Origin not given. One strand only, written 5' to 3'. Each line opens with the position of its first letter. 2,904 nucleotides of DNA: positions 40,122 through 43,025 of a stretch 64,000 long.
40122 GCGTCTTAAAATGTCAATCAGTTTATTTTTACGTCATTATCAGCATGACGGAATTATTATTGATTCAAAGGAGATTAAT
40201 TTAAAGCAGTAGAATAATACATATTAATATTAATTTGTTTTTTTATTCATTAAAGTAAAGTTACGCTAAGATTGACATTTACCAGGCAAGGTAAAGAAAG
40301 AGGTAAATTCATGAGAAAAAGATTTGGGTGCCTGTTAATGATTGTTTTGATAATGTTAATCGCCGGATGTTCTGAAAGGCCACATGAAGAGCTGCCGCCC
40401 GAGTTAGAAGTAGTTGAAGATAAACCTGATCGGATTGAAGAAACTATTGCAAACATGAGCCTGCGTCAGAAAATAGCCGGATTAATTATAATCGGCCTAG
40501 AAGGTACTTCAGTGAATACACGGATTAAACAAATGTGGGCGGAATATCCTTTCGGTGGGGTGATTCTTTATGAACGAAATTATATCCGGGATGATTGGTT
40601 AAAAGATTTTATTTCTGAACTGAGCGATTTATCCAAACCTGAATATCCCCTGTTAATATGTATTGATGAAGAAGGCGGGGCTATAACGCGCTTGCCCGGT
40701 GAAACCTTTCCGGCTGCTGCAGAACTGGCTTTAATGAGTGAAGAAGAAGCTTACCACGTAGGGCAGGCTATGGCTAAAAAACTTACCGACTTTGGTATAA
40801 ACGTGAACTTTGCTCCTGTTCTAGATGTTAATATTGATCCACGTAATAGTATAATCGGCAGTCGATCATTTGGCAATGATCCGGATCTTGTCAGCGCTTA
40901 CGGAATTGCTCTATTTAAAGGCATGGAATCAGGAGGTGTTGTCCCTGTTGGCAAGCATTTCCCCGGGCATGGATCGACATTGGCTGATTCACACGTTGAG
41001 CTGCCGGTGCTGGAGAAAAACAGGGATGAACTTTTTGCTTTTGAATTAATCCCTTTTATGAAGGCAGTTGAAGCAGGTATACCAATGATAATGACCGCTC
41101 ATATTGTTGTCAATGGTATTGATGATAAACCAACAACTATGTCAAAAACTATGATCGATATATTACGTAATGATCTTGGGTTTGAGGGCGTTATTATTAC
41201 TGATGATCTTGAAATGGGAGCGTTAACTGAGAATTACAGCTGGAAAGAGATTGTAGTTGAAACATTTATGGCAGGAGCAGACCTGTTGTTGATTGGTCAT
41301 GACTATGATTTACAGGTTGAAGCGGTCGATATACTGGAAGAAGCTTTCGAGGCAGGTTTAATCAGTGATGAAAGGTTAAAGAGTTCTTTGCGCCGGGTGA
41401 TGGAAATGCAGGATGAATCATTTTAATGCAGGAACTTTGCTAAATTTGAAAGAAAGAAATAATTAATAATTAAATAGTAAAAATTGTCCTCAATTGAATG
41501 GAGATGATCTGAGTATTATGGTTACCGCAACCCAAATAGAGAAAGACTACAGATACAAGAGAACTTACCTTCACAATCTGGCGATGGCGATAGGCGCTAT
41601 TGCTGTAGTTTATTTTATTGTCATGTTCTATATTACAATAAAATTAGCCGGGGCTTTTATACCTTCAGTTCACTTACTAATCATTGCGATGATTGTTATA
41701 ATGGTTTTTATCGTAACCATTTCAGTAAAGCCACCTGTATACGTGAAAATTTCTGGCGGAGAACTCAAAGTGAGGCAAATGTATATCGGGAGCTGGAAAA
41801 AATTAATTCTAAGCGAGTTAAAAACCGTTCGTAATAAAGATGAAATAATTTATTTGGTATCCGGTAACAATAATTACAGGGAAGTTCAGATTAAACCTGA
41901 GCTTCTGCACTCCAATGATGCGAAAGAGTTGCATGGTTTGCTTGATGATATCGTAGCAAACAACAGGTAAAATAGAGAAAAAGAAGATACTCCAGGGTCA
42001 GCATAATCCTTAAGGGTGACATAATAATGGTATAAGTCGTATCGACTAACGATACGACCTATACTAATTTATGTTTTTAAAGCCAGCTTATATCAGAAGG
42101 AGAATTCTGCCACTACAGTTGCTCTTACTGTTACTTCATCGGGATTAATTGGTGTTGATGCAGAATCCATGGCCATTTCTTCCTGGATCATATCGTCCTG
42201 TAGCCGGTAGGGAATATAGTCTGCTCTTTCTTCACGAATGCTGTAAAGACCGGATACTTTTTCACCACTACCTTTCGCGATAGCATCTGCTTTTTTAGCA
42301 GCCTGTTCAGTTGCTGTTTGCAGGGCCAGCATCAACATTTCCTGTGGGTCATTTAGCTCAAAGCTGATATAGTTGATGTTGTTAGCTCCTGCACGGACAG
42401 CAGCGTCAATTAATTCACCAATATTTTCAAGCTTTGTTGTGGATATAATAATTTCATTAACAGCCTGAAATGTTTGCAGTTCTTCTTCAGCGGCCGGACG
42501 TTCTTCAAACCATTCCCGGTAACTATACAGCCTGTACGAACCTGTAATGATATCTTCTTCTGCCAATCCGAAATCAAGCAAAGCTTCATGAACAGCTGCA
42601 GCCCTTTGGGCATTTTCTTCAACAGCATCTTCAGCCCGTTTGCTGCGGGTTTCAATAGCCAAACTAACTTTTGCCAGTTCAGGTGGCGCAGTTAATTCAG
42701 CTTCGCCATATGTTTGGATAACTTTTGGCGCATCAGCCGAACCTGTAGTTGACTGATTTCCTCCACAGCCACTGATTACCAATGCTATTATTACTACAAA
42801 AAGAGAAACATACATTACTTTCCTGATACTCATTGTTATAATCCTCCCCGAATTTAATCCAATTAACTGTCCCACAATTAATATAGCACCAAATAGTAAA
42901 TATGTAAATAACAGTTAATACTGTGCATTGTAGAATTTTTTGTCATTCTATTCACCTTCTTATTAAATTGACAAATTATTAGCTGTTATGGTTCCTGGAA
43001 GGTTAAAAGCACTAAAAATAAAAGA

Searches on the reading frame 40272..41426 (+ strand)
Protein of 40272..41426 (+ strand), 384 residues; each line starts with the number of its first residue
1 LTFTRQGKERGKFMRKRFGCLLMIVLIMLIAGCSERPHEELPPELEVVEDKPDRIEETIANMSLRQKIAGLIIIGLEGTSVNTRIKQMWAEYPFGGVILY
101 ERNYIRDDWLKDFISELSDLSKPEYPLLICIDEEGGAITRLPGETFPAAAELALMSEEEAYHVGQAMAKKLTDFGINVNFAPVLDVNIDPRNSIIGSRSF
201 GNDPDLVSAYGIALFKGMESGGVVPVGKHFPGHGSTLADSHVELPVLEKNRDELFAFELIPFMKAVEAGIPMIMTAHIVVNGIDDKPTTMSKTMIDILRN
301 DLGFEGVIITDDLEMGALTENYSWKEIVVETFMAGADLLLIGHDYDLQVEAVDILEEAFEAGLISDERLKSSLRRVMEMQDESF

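Call 33: search_protein_families(library=pfam, proteins=[window:40272-41426:+], max_evalue=0.00001)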
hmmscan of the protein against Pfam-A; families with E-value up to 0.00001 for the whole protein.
window:40272-41426:+ (384 aa): 1 family
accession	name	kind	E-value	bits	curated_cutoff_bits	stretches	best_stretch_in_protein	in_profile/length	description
PF00933.27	Glyco_hydro_3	-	2.3e-78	264.3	27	1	64-378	2-315/316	Glycosyl hydrolase family 3 N terminal domain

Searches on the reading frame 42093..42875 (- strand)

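Call 33: search_protein_families(library=pfam, proteins=[window:42093-42875:-], max_evalue=0.00001)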
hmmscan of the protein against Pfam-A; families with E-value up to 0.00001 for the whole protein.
window:42093-42875:- (260 aa): 1 family
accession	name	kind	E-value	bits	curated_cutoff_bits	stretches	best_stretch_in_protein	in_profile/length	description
PF04402.19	SIMPL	-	4.5e-44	151.6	25.2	1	53-258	1-205/205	Protein of unknown function (DUF541)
